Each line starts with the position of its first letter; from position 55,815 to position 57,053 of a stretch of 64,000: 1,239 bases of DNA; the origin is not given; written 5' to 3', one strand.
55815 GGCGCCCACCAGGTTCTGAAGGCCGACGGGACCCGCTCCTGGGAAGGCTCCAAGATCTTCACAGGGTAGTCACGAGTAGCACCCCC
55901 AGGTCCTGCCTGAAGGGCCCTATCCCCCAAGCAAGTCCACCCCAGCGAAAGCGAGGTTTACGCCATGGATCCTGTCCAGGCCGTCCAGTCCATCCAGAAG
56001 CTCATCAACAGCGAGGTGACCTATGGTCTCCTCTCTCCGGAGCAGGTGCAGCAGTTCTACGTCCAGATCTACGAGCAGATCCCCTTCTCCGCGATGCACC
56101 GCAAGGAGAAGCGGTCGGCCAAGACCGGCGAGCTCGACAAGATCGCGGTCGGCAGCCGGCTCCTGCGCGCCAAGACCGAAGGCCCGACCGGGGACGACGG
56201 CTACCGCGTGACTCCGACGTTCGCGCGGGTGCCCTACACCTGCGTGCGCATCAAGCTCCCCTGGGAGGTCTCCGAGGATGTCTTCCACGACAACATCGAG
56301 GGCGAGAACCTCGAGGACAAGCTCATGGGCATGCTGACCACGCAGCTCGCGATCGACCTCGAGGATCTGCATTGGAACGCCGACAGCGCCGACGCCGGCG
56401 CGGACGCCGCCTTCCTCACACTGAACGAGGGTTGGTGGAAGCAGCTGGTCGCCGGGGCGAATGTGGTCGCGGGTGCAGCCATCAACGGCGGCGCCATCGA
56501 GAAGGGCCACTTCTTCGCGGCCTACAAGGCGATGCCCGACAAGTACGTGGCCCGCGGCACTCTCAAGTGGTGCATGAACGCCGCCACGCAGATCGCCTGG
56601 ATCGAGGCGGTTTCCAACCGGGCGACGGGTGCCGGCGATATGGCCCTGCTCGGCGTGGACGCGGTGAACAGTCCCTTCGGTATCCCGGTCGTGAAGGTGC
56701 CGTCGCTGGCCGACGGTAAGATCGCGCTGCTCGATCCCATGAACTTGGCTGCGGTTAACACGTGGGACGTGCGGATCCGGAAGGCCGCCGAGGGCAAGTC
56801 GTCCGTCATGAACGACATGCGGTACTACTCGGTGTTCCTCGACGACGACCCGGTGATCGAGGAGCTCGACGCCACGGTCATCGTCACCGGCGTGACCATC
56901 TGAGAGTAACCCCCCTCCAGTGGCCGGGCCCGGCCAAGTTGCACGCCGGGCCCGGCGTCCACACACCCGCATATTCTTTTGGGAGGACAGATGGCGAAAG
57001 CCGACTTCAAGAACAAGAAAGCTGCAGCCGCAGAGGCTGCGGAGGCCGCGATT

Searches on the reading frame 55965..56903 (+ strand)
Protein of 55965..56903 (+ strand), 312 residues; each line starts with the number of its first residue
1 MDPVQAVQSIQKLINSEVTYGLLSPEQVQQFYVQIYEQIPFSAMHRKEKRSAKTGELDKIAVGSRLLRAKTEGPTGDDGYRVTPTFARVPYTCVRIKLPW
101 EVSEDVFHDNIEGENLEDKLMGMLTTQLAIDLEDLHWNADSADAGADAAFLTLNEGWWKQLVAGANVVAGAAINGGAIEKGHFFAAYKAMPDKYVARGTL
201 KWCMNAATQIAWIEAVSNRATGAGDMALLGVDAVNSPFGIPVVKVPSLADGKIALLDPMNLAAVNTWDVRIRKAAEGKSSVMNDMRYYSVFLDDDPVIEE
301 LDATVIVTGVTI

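Call 41: search_protein_families(library=phrogs, proteins=[window:55965-56903:+], max_evalue=0.00001)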
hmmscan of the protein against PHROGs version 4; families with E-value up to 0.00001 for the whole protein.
window:55965-56903:+ (312 aa): 1 family
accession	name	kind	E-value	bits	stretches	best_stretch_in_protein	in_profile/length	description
phrog_1623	-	head and packaging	7.7e-79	266.2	1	12-310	11-303/305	virion structural protein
